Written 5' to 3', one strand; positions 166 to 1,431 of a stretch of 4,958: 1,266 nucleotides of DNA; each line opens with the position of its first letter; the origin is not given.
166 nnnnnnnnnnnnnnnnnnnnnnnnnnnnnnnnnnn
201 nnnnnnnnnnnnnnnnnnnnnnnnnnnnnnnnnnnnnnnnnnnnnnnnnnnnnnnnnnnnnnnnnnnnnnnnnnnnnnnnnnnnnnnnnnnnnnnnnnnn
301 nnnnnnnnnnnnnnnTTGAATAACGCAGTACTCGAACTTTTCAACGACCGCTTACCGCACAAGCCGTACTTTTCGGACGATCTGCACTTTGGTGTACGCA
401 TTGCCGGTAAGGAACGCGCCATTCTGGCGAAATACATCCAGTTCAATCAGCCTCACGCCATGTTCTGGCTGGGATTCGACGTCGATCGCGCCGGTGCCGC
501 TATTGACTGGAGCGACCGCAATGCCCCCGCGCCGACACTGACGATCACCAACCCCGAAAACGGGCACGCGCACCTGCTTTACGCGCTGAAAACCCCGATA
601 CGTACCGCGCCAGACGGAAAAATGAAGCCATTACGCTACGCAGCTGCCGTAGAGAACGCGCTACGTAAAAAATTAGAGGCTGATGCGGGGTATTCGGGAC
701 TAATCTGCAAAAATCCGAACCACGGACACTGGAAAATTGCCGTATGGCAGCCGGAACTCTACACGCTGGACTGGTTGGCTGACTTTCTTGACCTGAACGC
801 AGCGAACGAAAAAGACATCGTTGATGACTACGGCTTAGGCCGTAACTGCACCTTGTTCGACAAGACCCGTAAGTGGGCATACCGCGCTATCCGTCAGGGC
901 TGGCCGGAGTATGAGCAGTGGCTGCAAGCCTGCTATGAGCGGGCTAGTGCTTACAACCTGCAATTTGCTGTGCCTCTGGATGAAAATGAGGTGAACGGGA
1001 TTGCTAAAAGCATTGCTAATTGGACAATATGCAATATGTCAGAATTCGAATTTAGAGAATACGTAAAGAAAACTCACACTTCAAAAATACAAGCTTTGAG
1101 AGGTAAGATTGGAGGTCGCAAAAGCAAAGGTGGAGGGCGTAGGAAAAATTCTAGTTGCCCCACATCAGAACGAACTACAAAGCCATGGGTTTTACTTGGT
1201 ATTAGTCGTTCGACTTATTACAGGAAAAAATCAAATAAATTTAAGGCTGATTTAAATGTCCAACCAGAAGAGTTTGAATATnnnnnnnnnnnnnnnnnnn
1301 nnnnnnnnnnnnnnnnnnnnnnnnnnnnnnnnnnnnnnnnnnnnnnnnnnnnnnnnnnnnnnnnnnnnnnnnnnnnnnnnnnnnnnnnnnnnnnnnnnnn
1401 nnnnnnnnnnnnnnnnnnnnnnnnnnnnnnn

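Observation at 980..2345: Compositional mosaic: the Rep C-terminal domain, the acyltransferase and the origin form one AT-rich block inside a GC-richer backbone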

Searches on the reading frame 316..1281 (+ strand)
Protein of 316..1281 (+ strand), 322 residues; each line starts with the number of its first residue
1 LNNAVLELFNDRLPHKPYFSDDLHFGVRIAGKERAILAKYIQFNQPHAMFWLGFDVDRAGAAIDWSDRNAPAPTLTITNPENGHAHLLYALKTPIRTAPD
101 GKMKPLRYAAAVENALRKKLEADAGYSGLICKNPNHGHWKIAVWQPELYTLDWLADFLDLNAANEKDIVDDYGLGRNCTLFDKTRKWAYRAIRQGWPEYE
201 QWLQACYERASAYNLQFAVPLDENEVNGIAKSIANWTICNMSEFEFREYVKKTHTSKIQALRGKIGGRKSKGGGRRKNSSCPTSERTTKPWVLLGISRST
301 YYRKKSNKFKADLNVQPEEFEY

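Call 14: search_protein_families(library=pfam, proteins=[window:316-1281:+], max_evalue=0.01)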
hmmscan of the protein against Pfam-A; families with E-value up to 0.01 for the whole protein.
window:316-1281:+ (322 aa): 2 families
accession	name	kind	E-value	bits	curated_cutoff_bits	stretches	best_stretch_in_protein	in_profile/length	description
PF03090.23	Replicase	-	2.8e-46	157.3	26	1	28-156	2-129/130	Replicase family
PF08708.16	PriCT_1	-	1.2e-08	34.8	21.1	1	175-237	12-65/67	Primase C terminal 1 (PriCT-1)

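Call 20: search_solved_structures(query=window:316-1281:+, max_evalue=0.01, show_alignments=2)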
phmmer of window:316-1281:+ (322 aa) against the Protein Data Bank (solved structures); distinct sequences matched with E-value up to 0.01: 1.
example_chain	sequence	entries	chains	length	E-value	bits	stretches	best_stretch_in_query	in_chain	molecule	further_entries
3vw4_A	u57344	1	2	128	5.7e-29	104.9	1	176-305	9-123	Rep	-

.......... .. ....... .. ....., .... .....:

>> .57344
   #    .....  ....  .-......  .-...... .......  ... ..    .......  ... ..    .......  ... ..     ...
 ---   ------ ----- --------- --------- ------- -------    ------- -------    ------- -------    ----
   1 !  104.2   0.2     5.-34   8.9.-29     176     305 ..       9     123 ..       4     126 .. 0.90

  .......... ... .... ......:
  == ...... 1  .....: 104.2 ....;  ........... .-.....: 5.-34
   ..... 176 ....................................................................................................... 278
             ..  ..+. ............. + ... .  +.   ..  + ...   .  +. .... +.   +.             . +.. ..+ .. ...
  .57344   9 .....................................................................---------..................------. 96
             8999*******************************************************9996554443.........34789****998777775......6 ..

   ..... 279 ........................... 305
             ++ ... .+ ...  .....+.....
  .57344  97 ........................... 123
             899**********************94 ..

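Call 72: search_protein_families(library=ncbifam, proteins=[window:316-1281:+], max_evalue=0.001)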
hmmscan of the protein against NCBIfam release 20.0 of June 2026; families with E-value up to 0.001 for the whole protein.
window:316-1281:+ (322 aa): 0 families

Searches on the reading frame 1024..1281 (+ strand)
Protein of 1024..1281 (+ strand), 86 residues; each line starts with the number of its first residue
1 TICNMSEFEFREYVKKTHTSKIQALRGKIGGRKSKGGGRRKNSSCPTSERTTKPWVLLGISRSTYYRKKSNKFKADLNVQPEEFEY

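Call 12: search_dna_similar(query=window:1027-1281:+, collection=plasmids, mode=protein, max_rows=40, max_evalue=0.001)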
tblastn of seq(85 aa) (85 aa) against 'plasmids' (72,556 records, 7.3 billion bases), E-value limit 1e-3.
Records with a match: 336; places in all: 350; records where one place covers at least 80% of the query: 28.
Best place of each record, by identity: 60-80% 1; <60% 335.
By first word of the organism name: Escherichia 261; Klebsiella 31; Shigella 7; Enterobacter 7; Edwardsiella 6; Salmonella 5; Yersinia 5; Serratia 3; Hafnia 2; Erwinia 1; and 8 more.
By predicted mobility (MOB-suite, as given by PLSDB): mobilizable 315; non-mobilizable 20; conjugative 1.
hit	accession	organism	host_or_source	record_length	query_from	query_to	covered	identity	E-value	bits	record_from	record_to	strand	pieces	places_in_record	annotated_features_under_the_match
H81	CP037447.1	Klebsiella sp. PO552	Homo sapiens,blood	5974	3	71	81%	58.0%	2e-6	50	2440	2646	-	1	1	replicase | hypothetical protein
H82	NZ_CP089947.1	Erwinia tracheiphila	Cucumis sativus,cell culture,Infected ...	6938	3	68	78%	59.1%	8e-7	51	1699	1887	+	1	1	replication initiation protein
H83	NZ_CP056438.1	Klebsiella pneumoniae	culture,Wastewater influent sample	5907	3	68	78%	59.1%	8e-7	51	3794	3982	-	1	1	replication initiation protein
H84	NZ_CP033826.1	Klebsiella sp. FDAARGOS_511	Homo sapiens,Endotracheal aspirate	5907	3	68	78%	59.1%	9e-7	51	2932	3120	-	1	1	replication initiation protein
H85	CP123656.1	Salmonella enterica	ground turkey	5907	3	68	78%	59.1%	9e-7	51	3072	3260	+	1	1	replication initiation protein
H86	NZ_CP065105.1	Salmonella enterica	Homo sapiens,cell culture,stool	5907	3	68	78%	59.1%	9e-7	51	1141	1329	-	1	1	replication initiation protein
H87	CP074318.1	Salmonella enterica subsp. enterica serovar Soerenga str. ...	environmental,filter dairy farm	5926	3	68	78%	59.1%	9e-7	51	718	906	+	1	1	replication initiation protein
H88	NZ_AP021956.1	Klebsiella quasipneumoniae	-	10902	3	68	78%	59.1%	9e-7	51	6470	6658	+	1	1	replication initiation protein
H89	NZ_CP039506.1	Salmonella enterica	Homo sapiens,Stools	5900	3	68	78%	59.1%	2e-6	50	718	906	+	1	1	replication initiation protein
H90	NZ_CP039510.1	Salmonella enterica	Homo sapiens,Stools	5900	3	68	78%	59.1%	2e-6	50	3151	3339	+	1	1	replication initiation protein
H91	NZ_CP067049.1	Klebsiella pneumoniae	Homo sapiens,blood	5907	3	68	78%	59.1%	3e-6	50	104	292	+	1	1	primase C-terminal domain-containing protein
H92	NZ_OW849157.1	Serratia marcescens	Homo sapiens,Complejo Asistencial ...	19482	1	77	91%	50.6%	5e-6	49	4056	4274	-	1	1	replication initiation protein | AAA family ATPase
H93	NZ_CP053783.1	Edwardsiella ictaluri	-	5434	3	68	78%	57.6%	2e-7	53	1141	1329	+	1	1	replication initiation protein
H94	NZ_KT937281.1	Edwardsiella ictaluri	Oreochromis niloticus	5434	3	68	78%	57.6%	2e-7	53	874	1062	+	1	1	replication initiation protein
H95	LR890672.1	Klebsiella pneumoniae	Homo sapiens,urine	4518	1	69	81%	55.1%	1e-6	51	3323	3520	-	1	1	record has no annotation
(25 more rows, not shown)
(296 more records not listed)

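Call 21: find_homologous_proteins(query=window:1024-1281:+, max_evalue=0.001)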
Query seq(86 aa) (86 aa): 2 proteins with E <= 0.001 among 4 candidates.
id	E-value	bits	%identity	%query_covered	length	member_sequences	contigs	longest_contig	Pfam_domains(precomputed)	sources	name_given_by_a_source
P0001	9.2e-49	181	98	100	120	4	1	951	-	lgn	-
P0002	6.1e-12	64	78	53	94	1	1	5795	-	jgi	jgi:hypothetical protein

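Call 25: find_encoding_contigs(protein=P0002, flank=6000, max_places=3)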
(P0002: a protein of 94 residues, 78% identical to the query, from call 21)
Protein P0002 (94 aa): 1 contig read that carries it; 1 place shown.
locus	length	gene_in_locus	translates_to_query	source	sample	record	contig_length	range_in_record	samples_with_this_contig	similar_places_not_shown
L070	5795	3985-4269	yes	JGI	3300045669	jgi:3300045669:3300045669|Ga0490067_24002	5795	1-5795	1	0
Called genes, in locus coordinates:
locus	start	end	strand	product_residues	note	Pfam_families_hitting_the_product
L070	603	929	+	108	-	PF21983:NikA-like, PF05713:MobC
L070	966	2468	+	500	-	PF03432:Relaxase (faint)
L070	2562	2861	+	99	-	PF06296:RelE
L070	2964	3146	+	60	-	PF01381:HTH_3, PF13560:HTH_31 (weak)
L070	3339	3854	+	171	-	PF03090:Replicase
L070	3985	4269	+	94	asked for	-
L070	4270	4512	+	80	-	PF01757:Acyl_transf_3 (weak)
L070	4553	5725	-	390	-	PF05598:DUF772, PF01609:DDE_Tnp_1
